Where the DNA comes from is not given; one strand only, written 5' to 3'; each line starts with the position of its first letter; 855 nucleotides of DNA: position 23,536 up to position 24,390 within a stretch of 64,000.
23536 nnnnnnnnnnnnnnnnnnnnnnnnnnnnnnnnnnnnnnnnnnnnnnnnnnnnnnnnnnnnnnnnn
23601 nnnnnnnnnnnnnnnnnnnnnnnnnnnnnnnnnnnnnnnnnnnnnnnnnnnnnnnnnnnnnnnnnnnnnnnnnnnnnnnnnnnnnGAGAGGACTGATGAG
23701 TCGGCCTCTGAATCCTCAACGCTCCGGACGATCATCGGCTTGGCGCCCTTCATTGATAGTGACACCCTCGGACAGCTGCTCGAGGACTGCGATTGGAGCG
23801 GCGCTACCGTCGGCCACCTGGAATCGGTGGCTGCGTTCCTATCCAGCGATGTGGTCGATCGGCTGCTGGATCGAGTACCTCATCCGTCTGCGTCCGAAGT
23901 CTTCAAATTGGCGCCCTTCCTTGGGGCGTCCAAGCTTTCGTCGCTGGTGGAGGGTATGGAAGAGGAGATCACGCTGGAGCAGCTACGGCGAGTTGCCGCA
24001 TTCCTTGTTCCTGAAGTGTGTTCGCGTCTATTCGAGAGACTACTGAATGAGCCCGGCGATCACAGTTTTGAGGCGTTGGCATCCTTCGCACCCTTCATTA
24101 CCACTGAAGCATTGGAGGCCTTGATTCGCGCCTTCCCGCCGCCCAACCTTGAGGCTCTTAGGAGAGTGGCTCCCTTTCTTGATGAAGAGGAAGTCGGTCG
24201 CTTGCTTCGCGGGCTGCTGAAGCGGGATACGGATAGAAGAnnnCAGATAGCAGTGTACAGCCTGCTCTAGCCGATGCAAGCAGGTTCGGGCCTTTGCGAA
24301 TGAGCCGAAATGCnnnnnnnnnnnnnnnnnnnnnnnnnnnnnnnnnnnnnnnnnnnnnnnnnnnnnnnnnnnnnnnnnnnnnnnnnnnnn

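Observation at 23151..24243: XRE-family regulator with six C-terminal roughly 27-aa protein repeats, preceded by three 33-bp DNA direct repeats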

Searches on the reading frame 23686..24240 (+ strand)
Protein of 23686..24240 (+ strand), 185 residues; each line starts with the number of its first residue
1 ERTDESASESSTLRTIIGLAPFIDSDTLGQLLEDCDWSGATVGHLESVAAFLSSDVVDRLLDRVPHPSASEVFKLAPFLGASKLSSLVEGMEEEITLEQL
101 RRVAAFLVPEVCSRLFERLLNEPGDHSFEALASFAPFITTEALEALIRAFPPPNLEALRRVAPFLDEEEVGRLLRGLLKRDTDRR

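Call 46: predict_structure(alignment_id=A2)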
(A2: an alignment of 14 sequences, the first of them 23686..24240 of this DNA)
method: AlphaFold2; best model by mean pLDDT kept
length: 185 residues; sequences in the alignment: 14
mean_pLDDT: 92.8   pTM: 0.79
mean pLDDT of the five models: 92.8, 92.8, 92.0, 91.8, 91.2
residues with pLDDT >= 90: 166; 70-90: 9; 50-70: 7; < 50: 3
segments of 3 or more residues with pLDDT < 50: 1-3
pLDDT, mean of each block of 10 residues (from residue 1): 53 94 97 94 96 97 94 96 96 93 96 96 91 97 96 96 96 96 87
secondary structure, 60 per line:
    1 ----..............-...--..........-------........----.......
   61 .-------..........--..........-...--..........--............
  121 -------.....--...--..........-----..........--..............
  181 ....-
elements in order: H5-18 H25-34 H42-49 H54-61 H69-78 H81-90 H97-106 H109-120 H128-132 H140-149 H155-164 H167-184

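Call 48: fold_search(model_id=the predicted structure, library=pdb)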
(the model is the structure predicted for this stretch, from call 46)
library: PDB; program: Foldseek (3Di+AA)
matches with E <= 10: 1008; with E <= 0.001: 0
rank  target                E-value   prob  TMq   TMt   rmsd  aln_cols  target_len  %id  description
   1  8g9j                  5.4e-03  0.89  0.20  0.19  14.5       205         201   18  Geometrically programmable nanomaterial construction using regularized protein building blocks (released 2024-03-13)
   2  9i05_XC               2.1e-02  1.00  0.49  0.33  10.0       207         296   14  Cryo-EM structure of the large subunit of the mitochondrial ribosome from Toxoplasma gondii (released 2025-06-11)
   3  8fit_C                2.5e-02  0.44  0.21  0.19  17.1       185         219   16  Multi-state design of two-state switchable hinge proteins (released 2023-08-16)
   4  8g9k_B                2.7e-02  0.66  0.22  0.20  15.0       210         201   14  Geometrically programmable nanomaterial construction using regularized protein building blocks (released 2024-03-13)
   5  8r0a_N                2.9e-02  0.99  0.37  0.13   8.0       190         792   13  Cryo-EM structure of the cross-exon pre-B+5'ss complex (released 2024-05-22)
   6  8gpv                  2.9e-02  0.75  0.20  0.17  12.4       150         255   17  Cytoplasmic domain structure of the MgtE Mg2+ channel from Clostridiales bacterium (released 2023-04-19)
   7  8g9k_A                3.0e-02  0.33  0.15  0.14  16.0       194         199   15  Geometrically programmable nanomaterial construction using regularized protein building blocks (released 2024-03-13)
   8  8ga7                  3.2e-02  0.21  0.15  0.07  22.4       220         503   14  Geometrically programmable nanomaterial construction using regularized protein building blocks (released 2024-03-13)
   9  6u1s_A                3.9e-02  0.28  0.15  0.12  16.9       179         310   14  Cryo-EM structure of a de novo designed 16-helix transmembrane nanopore, TMHC8_R. (released 2020-08-19)
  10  9nkg_W                4.3e-02  0.90  0.31  0.16  12.0       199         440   14  Structure of substrate engaged MIDN-bound human 26S proteasome, EB-MIDN (Composite map) (released 2025-05-07)
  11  6qw6_5J               4.9e-02  0.97  0.35  0.12   8.0       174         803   13  Structure of the human U5.U4/U6 tri-snRNP at 2.9A resolution. (released 2019-04-17)
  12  5cwj                  5.2e-02  0.25  0.15  0.16  13.3       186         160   17  Crystal structure of de novo designed helical repeat protein DHR49 (released 2015-12-16)
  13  6xh5_A                6.9e-02  0.41  0.18  0.12  12.8       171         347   12  Hierarchical design of multi-scale protein complexes by combinatorial assembly of oligomeric helical bundle and repeat (released 2021-06-02)
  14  6voa_E                9.3e-02  0.94  0.36  0.20   7.8       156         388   10  Cryo-EM structure of the BBSome-ARL6 complex (released 2020-06-24)
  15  6vbu_4                9.8e-02  0.90  0.34  0.20   8.5       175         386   10  Structure of the bovine BBSome complex (released 2020-01-29)
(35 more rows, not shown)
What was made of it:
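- On Named helical-repeat families (HEAT, ARM, TPR, PPR, PUF, mTERF, Sel1): Foldseek against the PDB gives a best E of 5e-3 and a best TMq of 0.49 (call 48).
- Closest known: HEAT/ARM/PUF/PPR-type alpha-alpha solenoids. Same: The weak best matches are a Toxoplasma mitoribosomal repeat protein (TMq 0.49), Pumilio (0.48) and the PP2A-A HEAT protein (0.41-0.43) (call 48).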

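Call 56: search_protein_representatives(alignment_id=A2)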
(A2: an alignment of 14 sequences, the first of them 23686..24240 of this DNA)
Query: 14 sequences, 181 profile positions. Proteins with E-value up to 0.001 (for the whole library): 2048; up to 1e-10: 1004; up to 1e-30: 182. The best 150 are listed.
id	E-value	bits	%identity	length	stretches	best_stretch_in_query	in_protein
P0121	2.2e-92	324.0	-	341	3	8-173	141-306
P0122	9.0e-91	318.8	-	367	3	34-179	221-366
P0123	9.1e-73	260.1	-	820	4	4-177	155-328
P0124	1.8e-71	255.9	-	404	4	8-175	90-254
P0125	3.0e-71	255.2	-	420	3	10-137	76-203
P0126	8.1e-68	244.0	-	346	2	6-179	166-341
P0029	1.7e-66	239.6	-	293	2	4-180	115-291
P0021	3.3e-66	238.8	-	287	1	2-178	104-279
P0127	2.1e-63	229.6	-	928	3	8-179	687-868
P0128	4.6e-63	228.5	-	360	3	23-178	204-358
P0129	6.7e-63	228.0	-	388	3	24-173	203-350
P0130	3.1e-62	225.8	-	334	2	12-174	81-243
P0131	1.8e-61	223.3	-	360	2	5-178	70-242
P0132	3.2e-61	222.5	-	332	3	22-176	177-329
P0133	3.4e-60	219.1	-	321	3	5-176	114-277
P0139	2.1e-57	210.1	-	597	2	5-178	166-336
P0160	2.5e-48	180.5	-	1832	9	7-174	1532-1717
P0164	4.0e-47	176.5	-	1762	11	36-177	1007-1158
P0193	3.2e-40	154.0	-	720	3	5-146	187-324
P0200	6.8e-39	149.7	-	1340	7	37-175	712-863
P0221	2.1e-36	141.6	-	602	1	7-178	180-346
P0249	2.1e-33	131.8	-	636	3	8-135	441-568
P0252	3.0e-33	131.4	-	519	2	6-179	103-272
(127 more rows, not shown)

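Call 57: search_protein_families(library=pfam, proteins=[P0123, P0127, P0160, P0164, P0200, P0139, P0193, P0221, P0249, P0252], max_evalue=0.0001)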
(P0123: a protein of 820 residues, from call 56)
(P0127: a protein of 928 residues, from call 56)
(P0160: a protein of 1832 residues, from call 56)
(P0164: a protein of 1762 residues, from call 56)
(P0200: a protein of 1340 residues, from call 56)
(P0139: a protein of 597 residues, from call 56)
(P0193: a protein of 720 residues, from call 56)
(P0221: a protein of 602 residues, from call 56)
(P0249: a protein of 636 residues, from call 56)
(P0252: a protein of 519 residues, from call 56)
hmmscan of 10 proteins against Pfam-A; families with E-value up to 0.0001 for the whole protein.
P0123 (820 aa): 5 families
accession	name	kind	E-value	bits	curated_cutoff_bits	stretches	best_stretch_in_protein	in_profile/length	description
PF01381.28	HTH_3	-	5.4e-18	65.2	23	1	14-65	4-55/55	Helix-turn-helix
PF13443.12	HTH_26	-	6e-09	36.5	22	1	15-67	6-59/63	Cro/C1-type HTH DNA-binding domain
PF12844.13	HTH_19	-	5.6e-08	33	30.2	1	10-69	3-62/64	Helix-turn-helix domain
PF13560.12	HTH_31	-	2.3e-07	31.4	27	1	14-65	9-61/64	Helix-turn-helix domain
PF07022.19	Phage_CI_repr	-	8.7e-05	23.2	22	0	21-67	14-59/65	Bacteriophage CI repressor helix-turn-helix domain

P0127 (928 aa): 1 family
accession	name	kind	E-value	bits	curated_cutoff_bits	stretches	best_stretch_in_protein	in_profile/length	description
PF05569.17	Peptidase_M56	-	2.6e-54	184.8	31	1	9-350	3-296/296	BlaR1 peptidase M56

P0160 (1832 aa): 3 families
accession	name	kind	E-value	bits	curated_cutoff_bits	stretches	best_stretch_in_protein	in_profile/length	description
PF13271.11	DUF4062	-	2.4e-15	56.9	24.7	1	7-82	1-81/82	Domain of unknown function (DUF4062)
PF24883.2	NPHP3_N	-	3.2e-07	31.1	24.8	1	200-339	12-164/164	Nephrocystin 3, N-terminal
PF13191.12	AAA_16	-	3.1e-06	28.2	32.6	1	192-324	4-156/167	AAA ATPase domain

P0164 (1762 aa): 2 families
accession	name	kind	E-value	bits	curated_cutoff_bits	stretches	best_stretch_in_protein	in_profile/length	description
PF00931.28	NB-ARC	-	1.3e-19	70.9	23.5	1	79-259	19-206/248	NB-ARC domain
PF02845.22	CUE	-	3.3e-09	36.6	21.1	0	1264-1287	3-26/42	CUE domain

P0200 (1340 aa): 1 family
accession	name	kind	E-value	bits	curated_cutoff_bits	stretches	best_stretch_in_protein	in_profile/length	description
PF00931.28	NB-ARC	-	3.7e-24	85.8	23.5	1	32-237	4-223/248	NB-ARC domain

P0139 (597 aa): 3 families
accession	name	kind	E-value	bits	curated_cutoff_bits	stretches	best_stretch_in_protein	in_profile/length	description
PF01381.28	HTH_3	-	2.1e-10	40.9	23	1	14-64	4-54/55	Helix-turn-helix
PF13560.12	HTH_31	-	2.7e-07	31.2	27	1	11-63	6-59/64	Helix-turn-helix domain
PF12802.13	MarR_2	-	6.7e-06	26.6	27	0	11-38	14-39/61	MarR family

P0193 (720 aa): 4 families
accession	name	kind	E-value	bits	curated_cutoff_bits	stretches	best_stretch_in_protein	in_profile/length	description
PF01381.28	HTH_3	-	1e-14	54.8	23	1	11-64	1-54/55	Helix-turn-helix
PF13560.12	HTH_31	-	1.7e-09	38.3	27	1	12-61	7-57/64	Helix-turn-helix domain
PF13443.12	HTH_26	-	1.9e-06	28.5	22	0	14-66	5-58/63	Cro/C1-type HTH DNA-binding domain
PF12844.13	HTH_19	-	9.4e-06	25.9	30.2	1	8-69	1-62/64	Helix-turn-helix domain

P0221 (602 aa): 2 families
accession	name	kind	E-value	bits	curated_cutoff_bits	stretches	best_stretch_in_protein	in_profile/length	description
PF01381.28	HTH_3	-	7.5e-13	48.7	23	1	15-65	5-55/55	Helix-turn-helix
PF13560.12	HTH_31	-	2.5e-09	37.8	27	1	14-63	9-59/64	Helix-turn-helix domain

P0249 (636 aa): 5 families
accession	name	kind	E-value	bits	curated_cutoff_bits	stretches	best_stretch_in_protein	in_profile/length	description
PF01381.28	HTH_3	-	2.3e-17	63.2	23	1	12-65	2-55/55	Helix-turn-helix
PF13560.12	HTH_31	-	1.2e-07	32.4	27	1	13-65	8-61/64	Helix-turn-helix domain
PF13443.12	HTH_26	-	1.5e-07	32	22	1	11-67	2-59/63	Cro/C1-type HTH DNA-binding domain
PF12844.13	HTH_19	-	1.7e-06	28.3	30.2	1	8-66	1-59/64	Helix-turn-helix domain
PF07022.19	Phage_CI_repr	-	1.6e-05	25.6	22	1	19-70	11-62/65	Bacteriophage CI repressor helix-turn-helix domain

P0252 (519 aa): 5 families
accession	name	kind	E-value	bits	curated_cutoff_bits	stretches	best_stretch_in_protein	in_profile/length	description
PF01381.28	HTH_3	-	3.1e-17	62.8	23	1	14-65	4-55/55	Helix-turn-helix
PF13560.12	HTH_31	-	9.4e-11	42.3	27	1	14-65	9-61/64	Helix-turn-helix domain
PF12844.13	HTH_19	-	8.1e-08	32.5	30.2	1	9-68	2-61/64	Helix-turn-helix domain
PF13443.12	HTH_26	-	2.7e-07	31.2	22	1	16-67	7-59/63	Cro/C1-type HTH DNA-binding domain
PF07022.19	Phage_CI_repr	-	5.4e-05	23.9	22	0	19-67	11-59/65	Bacteriophage CI repressor helix-turn-helix domain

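Call 62: search_protein_families(library=padloc, proteins=[P0164, P0160], max_evalue=0.001)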
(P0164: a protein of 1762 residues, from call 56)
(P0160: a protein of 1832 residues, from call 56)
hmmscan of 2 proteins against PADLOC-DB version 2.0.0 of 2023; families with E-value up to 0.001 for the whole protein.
P0164 (1762 aa): 0 families

P0160 (1832 aa): 0 families

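Call 66: search_solved_structures(query=A2, max_evalue=10)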
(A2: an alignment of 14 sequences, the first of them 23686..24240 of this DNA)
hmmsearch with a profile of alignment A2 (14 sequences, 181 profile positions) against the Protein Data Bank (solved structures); distinct sequences matched with E-value up to 10: 4.
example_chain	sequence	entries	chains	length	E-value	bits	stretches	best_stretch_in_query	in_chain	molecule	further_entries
9u78_A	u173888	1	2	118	0.0024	20.8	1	36-124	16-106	Single Chain Protein of De Novo Designed Helix Bundles-4EH2 with KDPV Loop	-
3j8b_A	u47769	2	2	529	0.033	17.1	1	98-146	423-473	Eukaryotic translation initiation factor 3 subunit A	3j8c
6zon_A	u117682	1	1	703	0.051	16.5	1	98-146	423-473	Eukaryotic translation initiation factor 3 subunit A,Eukaryotic translation initiation fac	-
8fn4_6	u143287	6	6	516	0.54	13.1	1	66-157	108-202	RNA-editing substrate-binding complex protein 6 (RESC6) | RAP domain-containing protein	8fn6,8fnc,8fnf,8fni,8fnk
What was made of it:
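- On Named helical-repeat families (HEAT, ARM, TPR, PPR, PUF, mTERF, Sel1): A PDB sequence-profile search finds nothing meaningful (call 66).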

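Call 67: search_protein_families(library=pfam, alignment_id=A2, max_evalue=1)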
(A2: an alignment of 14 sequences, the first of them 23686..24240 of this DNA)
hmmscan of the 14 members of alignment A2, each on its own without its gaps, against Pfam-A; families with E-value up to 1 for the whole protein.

A. member 1, window:23686-24240:+ (185 aa): 1 family
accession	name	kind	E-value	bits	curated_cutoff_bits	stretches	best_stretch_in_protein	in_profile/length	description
PF13560.12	HTH_31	-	0.066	14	27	1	27-62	16-52/64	Helix-turn-helix domain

B. families by the number of members that match (of 14 scanned): 19 families
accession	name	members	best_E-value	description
PF08350.17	FilR1_middle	3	0.046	Methanogenesis regulatory protein FilR1, middle domain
PF25360.1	TPR_ATM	2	0.00097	ATM-like, TPR repeats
PF15966.10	F-box_4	2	0.16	F-box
PF22737.1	NNH6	1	0.0048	NACHT N-terminal Helical domain 6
PF21072.3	EFR3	1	0.0052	EFR3 protein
PF20876.2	VipE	1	0.0066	Effector protein VipE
PF12140.13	SLED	1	0.013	SLED domain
PF02637.23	GatB_Yqey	1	0.013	GatB domain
PF04286.17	DUF445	1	0.017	Protein of unknown function (DUF445)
PF12802.13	MarR_2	1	0.03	MarR family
PF02219.23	MTHFR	1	0.058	Methylenetetrahydrofolate reductase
PF20951.2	Flu_PB2_6th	1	0.06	Influenza RNA polymerase PB2 6th domain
PF23420.1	DUF7108_C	1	0.061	DUF7108, C-terminal domain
PF16055.10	DUF4798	1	0.062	Domain of unknown function (DUF4798)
PF13560.12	HTH_31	1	0.066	Helix-turn-helix domain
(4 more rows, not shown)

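Call 75: search_dna_similar(query=window:23686-24240:+, collection=phages, mode=protein, max_evalue=0.001, max_rows=10)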
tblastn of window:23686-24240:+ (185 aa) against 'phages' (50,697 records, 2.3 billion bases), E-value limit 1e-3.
No match.

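Call 76: search_dna_similar(query=window:23686-24240:+, collection=plasmids, mode=protein, max_evalue=0.001, max_rows=10)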
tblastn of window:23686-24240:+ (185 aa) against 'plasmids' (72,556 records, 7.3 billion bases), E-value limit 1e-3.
No match.
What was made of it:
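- On Prophage immunity repressor / toxin-antitoxin antitoxin: There are no phage or plasmid matches (calls 75, 76).
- Tried and rejected: There were no tblastn matches (calls 75, 76).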
